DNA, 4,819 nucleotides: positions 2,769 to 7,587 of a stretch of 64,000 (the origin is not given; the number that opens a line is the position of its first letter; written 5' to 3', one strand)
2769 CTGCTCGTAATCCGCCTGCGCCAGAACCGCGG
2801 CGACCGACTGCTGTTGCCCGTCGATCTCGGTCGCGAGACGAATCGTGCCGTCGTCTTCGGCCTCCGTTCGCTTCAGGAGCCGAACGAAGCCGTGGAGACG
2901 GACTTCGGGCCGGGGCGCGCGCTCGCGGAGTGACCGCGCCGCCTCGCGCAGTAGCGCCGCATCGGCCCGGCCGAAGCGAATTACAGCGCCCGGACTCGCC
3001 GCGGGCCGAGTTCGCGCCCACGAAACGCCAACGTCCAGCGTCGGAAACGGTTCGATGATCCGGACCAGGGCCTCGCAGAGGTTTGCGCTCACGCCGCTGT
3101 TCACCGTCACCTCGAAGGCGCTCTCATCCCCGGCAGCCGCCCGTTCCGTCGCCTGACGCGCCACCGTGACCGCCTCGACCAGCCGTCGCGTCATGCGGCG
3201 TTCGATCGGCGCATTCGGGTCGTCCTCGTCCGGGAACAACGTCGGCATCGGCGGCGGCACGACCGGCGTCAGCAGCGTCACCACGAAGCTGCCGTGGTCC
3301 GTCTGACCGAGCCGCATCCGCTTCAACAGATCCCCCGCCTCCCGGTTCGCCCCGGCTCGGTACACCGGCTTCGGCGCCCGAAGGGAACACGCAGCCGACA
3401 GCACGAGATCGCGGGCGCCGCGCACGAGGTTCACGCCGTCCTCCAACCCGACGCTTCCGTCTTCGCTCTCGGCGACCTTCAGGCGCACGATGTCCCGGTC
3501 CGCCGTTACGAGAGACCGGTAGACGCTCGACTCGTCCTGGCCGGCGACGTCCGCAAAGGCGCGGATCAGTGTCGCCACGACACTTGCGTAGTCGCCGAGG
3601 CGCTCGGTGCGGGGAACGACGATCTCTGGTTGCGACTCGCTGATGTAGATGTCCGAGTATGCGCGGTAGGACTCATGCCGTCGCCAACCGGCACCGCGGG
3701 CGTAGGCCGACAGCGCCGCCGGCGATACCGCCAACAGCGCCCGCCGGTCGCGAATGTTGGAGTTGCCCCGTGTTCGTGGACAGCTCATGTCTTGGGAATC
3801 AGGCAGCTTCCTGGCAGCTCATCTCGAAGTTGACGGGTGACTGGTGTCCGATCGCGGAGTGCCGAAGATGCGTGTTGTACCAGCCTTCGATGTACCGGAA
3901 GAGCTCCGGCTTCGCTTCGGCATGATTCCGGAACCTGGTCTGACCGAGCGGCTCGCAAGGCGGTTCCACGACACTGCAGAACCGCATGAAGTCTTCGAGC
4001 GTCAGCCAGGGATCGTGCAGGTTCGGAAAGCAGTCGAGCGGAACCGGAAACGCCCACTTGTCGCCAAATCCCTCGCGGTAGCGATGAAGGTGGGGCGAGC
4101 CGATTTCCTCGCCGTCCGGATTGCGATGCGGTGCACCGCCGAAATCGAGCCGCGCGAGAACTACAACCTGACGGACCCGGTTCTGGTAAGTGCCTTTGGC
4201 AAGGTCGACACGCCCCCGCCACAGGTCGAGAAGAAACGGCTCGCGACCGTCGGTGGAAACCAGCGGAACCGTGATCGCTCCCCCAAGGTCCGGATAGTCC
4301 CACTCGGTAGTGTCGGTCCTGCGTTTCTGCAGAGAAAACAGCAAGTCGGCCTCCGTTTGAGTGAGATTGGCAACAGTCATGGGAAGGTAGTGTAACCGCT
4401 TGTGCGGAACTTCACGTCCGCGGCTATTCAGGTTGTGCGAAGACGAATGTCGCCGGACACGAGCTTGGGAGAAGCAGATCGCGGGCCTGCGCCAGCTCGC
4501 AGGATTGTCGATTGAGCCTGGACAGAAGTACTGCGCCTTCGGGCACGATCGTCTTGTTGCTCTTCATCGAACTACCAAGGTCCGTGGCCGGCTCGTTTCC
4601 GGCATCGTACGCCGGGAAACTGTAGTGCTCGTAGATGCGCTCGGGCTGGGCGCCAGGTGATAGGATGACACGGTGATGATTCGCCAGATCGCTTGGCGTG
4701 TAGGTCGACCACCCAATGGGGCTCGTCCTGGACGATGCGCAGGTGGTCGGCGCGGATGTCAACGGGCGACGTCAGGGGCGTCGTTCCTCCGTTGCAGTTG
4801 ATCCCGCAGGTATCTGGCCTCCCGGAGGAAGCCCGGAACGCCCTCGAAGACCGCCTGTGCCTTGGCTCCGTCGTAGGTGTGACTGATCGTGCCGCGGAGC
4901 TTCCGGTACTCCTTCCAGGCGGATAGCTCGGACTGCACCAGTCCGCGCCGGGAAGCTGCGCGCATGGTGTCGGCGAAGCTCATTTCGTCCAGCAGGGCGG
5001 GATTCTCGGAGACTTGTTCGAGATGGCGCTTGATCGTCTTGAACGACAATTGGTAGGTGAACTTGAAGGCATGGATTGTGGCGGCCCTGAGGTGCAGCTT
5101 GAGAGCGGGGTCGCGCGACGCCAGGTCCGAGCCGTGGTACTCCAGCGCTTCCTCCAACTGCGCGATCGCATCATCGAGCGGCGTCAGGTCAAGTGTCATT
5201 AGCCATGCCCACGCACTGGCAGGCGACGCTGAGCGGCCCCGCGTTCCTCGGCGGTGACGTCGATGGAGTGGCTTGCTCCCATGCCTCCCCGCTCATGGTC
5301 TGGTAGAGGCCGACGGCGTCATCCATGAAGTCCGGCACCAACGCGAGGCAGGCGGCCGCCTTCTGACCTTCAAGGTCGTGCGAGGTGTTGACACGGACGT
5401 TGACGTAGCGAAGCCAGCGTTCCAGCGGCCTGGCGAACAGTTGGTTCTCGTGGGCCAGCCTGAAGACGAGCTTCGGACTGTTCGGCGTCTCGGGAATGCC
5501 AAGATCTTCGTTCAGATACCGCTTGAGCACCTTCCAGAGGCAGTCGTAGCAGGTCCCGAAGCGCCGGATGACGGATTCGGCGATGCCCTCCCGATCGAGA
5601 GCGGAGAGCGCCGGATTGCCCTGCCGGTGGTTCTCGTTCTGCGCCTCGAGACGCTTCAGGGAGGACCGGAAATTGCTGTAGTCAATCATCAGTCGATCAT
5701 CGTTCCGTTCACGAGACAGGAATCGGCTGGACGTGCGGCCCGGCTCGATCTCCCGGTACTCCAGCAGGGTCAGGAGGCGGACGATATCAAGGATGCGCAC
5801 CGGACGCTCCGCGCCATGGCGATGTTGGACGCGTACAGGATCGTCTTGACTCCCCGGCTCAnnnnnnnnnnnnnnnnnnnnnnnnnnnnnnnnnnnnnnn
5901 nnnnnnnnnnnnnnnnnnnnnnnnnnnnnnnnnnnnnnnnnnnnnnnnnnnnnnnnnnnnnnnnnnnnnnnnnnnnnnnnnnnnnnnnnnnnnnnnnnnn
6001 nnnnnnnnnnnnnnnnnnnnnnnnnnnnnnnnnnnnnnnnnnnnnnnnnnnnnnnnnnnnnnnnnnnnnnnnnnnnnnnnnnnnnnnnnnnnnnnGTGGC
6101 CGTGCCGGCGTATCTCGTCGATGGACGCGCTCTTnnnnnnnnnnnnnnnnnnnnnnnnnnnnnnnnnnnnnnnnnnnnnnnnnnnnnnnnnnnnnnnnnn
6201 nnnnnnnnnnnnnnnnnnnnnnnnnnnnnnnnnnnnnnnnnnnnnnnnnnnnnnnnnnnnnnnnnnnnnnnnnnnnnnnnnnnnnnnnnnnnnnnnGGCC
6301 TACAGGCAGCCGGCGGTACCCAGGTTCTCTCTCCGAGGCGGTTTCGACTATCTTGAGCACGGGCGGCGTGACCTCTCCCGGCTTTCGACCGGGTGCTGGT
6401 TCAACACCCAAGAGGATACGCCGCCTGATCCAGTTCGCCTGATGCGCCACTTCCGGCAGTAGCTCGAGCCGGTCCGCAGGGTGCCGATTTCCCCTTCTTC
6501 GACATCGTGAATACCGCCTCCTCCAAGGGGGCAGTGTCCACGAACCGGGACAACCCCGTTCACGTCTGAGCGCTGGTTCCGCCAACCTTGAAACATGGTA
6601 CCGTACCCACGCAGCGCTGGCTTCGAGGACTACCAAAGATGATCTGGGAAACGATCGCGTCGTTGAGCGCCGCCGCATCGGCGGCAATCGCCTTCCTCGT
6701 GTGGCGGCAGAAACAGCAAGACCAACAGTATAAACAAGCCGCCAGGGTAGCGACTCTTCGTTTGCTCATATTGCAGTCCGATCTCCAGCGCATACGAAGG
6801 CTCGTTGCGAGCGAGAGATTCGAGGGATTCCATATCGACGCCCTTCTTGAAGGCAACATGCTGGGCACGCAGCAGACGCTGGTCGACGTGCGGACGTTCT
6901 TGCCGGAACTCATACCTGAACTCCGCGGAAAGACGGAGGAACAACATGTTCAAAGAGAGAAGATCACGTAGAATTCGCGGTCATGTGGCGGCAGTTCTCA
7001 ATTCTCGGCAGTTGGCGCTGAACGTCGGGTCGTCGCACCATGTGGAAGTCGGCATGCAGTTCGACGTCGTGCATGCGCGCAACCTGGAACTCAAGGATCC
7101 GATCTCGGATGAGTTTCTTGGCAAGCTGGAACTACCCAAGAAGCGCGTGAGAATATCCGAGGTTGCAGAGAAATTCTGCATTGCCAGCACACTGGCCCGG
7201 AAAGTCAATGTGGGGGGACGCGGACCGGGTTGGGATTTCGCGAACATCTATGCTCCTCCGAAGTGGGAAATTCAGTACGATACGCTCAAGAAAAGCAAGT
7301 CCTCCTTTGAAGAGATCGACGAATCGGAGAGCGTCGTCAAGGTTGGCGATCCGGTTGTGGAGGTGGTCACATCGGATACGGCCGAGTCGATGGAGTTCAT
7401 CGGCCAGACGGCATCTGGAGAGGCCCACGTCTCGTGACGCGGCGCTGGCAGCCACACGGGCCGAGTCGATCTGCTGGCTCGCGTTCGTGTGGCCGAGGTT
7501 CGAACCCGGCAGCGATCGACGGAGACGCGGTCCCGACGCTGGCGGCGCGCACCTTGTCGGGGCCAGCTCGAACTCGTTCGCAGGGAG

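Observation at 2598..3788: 396-aa orphan protein occupying the hsdS-hsdR gap of the dead R-M locus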

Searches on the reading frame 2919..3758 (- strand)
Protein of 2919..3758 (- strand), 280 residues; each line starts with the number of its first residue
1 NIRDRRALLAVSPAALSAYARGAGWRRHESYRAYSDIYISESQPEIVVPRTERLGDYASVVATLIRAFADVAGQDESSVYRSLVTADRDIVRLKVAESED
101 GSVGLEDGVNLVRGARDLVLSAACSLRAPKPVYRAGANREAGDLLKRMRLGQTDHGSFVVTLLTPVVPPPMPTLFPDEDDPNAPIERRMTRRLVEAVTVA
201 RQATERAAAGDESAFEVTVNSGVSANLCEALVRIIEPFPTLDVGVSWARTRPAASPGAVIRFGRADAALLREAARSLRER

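Call 68: predict_structure(alignment_id=A4)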
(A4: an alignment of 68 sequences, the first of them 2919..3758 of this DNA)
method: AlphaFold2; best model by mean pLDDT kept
length: 280 residues; sequences in the alignment: 68
mean_pLDDT: 89.9   pTM: 0.86
mean pLDDT of the five models: 89.9, 89.8, 88.3, 87.4, 86.3
residues with pLDDT >= 90: 207; 70-90: 50; 50-70: 23; < 50: 0
segments of 3 or more residues with pLDDT < 50: none
pLDDT, mean of each block of 10 residues (from residue 1): 84 93 93 94 94 92 96 93 92 82 88 96 94 87 93 76 90 57 88 96 97 92 97 94 92 78 96 95
secondary structure, 60 per line:
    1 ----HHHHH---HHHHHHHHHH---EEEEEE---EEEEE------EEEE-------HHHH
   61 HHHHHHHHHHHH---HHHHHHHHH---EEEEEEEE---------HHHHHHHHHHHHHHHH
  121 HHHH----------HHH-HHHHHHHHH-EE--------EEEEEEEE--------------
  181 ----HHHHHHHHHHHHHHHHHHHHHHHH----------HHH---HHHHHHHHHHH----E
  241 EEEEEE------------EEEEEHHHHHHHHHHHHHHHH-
elements in order: H5-9 H13-22 E26-31 E35-39 E46-49 H57-72 H76-84 E88-95 H105-124 H139-147 E159-166 H185-208 H225-235 E240-246 E259-263 H264-279

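Call 70: fold_search(model_id=the predicted structure, library=pdb)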
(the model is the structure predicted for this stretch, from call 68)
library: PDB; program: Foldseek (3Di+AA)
matches with E <= 10: 255; with E <= 0.001: 0
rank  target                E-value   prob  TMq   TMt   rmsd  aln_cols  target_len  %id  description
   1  6g26_F                1.5e-01  1.00  0.18  0.74   2.4        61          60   15  The crystal structure of the Burkholderia pseudomallei HicAB complex (released 2018-10-31)
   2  6g26_E                2.1e-01  0.99  0.17  0.66   3.6        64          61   16  The crystal structure of the Burkholderia pseudomallei HicAB complex (released 2018-10-31)
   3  4pg5_A                2.9e-01  0.09  0.11  0.09  16.9       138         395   10  Crystal structure of S. aureus Homoserine Dehydrogenase at pH6.5 (released 2015-05-06)
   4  8tun_K                3.1e-01  0.13  0.19  0.22  21.4       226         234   11  S. thermodepolymerans KpsM-KpsE in Glycolipid 1 state with rigid body fitted KpsT (released 2024-04-17)
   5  5yrz_B                4.4e-01  0.85  0.14  0.52   4.0        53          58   17  Toxin-Antitoxin complex from Streptococcus pneumoniae (released 2018-05-23)
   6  6s8b_K                6.1e-01  0.06  0.15  0.07  14.7       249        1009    9  Cryo-EM structure of the Type III-B Cmr-beta bound to cognate target RNA and AMPPnP, state 1 (released 2020-07-08)
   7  3ami_A                6.8e-01  0.06  0.16  0.12  16.5       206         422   12  The crystal structure of the M16B metallopeptidase subunit from Sphingomonas sp. A1 (released 2011-02-02)
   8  5hqm_A                7.2e-01  0.20  0.19  0.13   8.1       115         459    9  Structure function studies of R. palustris RubisCO (R. palustris/R. rubrum chimera) (released 2017-01-25)
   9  4w8y_A                7.6e-01  0.07  0.16  0.08  16.2       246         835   11  Structure of full length Cmr2 from Pyrococcus furiosus (Manganese bound form) (released 2014-10-15)
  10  4lf1_F                8.0e-01  0.15  0.17  0.12   8.8       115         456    8  Hexameric Form II RuBisCO from Rhodopseudomonas palustris, activated and complexed with 2-CABP (released 2014-06-25)
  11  8tt3_F                8.0e-01  0.11  0.23  0.27  21.4       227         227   15  S. thermodepolymerans KpsM-KpsE in Glycolipid 2 state with rigid body fitted KpsT (released 2024-04-17)
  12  9cg3_L                9.4e-01  0.08  0.19  0.14  19.3       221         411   10  Human kidney respiratory complex III (released 2025-08-06)
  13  4pg6_A                9.4e-01  0.06  0.11  0.09  16.9       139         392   10  Crystal structure of S. aureus Homoserine Dehydrogenase at pH7.0 (released 2015-05-13)
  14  6p66_B                9.9e-01  0.11  0.19  0.13  17.3       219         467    6  The crystal structure of the XPB complex with Bax1 from Archaeoglobus fulgidus at 3.0 Angstrom resolution (released 2020-06-17)
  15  5c2g_F                1.1e+00  0.18  0.16  0.11   6.1        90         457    8  GWS1B RubisCO: Form II RubisCO derived from uncultivated Gallionellacea species (CABP-bound). (released 2015-12-16)
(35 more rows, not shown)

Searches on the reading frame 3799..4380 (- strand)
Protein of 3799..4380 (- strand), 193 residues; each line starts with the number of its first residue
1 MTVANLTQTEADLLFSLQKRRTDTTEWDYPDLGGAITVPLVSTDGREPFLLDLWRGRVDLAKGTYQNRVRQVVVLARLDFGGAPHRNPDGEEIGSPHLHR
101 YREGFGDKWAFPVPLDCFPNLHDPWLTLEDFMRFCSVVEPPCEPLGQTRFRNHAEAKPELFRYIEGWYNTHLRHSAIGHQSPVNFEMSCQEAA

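Call 3: search_protein_families(library=pfam, proteins=[window:3799-4380:-], max_evalue=0.1)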
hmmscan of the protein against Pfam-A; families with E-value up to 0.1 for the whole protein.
window:3799-4380:- (193 aa): 3 families
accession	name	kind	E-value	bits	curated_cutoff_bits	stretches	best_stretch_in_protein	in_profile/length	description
PF22398.1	DUF6978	-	1.4e-39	135.9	29.6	1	6-137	1-133/133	Family of unknown function (DUF6978)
PF13333.12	rve_2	-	0.0012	19.4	22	1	147-186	14-52/56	Integrase core domain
PF13683.12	rve_3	-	0.022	14.9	26.5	1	143-182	29-67/67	Integrase core domain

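Call 4: search_protein_families(library=padloc, proteins=[window:3799-4380:-], max_evalue=0.1)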
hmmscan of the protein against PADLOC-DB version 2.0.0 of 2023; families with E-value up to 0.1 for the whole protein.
window:3799-4380:- (193 aa): 3 families
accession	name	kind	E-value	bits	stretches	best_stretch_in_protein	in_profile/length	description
PDLC04538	PDC-M24A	-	4.4e-50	167.8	1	5-141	2-138/146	-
PDLC04536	PDC-M24A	-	7.1e-18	62.9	1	1-113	1-114/148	-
PDLC04533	PDC-M24A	-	1.7e-08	32.5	1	65-131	63-127/151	-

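Call 5: search_protein_families(library=ncbifam, proteins=[window:3799-4380:-], max_evalue=0.1)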
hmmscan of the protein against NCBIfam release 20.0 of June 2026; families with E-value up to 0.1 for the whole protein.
window:3799-4380:- (193 aa): 2 families
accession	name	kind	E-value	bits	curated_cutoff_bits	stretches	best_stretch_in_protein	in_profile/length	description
NF033516.0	transpos_IS3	equivalog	4.2e-07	29.5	160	1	143-186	327-369/369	IS3 family transposase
NF033577.2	transpos_IS481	equivalog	0.055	13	224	1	147-184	246-282/284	IS481 family transposase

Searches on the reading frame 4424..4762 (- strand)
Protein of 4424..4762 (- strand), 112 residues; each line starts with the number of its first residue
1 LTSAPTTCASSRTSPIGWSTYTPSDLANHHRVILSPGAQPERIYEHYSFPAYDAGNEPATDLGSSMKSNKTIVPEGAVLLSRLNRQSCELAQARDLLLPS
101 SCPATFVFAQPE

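Call 3: search_protein_families(library=pfam, proteins=[window:4424-4762:-], max_evalue=0.1)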
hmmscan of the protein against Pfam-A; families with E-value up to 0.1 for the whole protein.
window:4424-4762:- (112 aa): 1 family
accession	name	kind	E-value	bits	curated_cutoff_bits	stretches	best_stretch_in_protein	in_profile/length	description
PF03310.18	Cauli_DNA-bind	-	0.08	13.6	24.2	1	39-74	83-115/117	Caulimovirus DNA-binding protein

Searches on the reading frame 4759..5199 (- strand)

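Call 3: search_protein_families(library=pfam, proteins=[window:4759-5199:-], max_evalue=0.1)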
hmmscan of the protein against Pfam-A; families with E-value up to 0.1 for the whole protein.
window:4759-5199:- (146 aa): 2 families
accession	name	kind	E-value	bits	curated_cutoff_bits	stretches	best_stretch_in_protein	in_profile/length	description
PF08780.16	NTase_sub_bind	-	9.7e-25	87.4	31.8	1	4-136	2-125/126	Nucleotidyltransferase substrate binding protein like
PF01934.22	HepT-like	-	0.0016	18.6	23.5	1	41-120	16-105/120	Ribonuclease HepT-like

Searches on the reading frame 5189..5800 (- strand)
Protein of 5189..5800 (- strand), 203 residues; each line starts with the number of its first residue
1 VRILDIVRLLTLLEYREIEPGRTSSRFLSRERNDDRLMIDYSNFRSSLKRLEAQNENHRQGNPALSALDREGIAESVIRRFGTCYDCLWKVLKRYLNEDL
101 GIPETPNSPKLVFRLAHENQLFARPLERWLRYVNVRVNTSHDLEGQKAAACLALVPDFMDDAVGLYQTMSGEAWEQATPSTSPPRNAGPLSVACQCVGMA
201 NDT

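Call 3: search_protein_families(library=pfam, proteins=[window:5189-5800:-], max_evalue=0.1)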
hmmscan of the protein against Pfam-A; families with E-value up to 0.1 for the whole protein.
window:5189-5800:- (203 aa): 1 family
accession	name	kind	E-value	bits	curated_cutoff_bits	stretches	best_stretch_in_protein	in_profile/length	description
PF08780.16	NTase_sub_bind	-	3.8e-17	62.9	31.8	1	40-169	2-124/126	Nucleotidyltransferase substrate binding protein like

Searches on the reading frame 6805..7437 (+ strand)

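Call 3: search_protein_families(library=pfam, proteins=[window:6805-7437:+], max_evalue=0.1)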
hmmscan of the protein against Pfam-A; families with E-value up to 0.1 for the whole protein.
window:6805-7437:+ (210 aa): 1 family
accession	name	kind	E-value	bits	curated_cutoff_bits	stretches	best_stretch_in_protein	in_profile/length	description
PF16538.11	FlgT_C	-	0.0099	16.7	27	1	68-129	2-60/77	Flagellar assembly protein T, C-terminal domain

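Call 4: search_protein_families(library=padloc, proteins=[window:6805-7437:+], max_evalue=0.1)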
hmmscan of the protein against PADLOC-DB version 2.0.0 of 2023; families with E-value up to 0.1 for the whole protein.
window:6805-7437:+ (210 aa): 0 families

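Call 5: search_protein_families(library=ncbifam, proteins=[window:6805-7437:+], max_evalue=0.1)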
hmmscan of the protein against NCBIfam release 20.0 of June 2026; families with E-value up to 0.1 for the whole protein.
window:6805-7437:+ (210 aa): 0 families
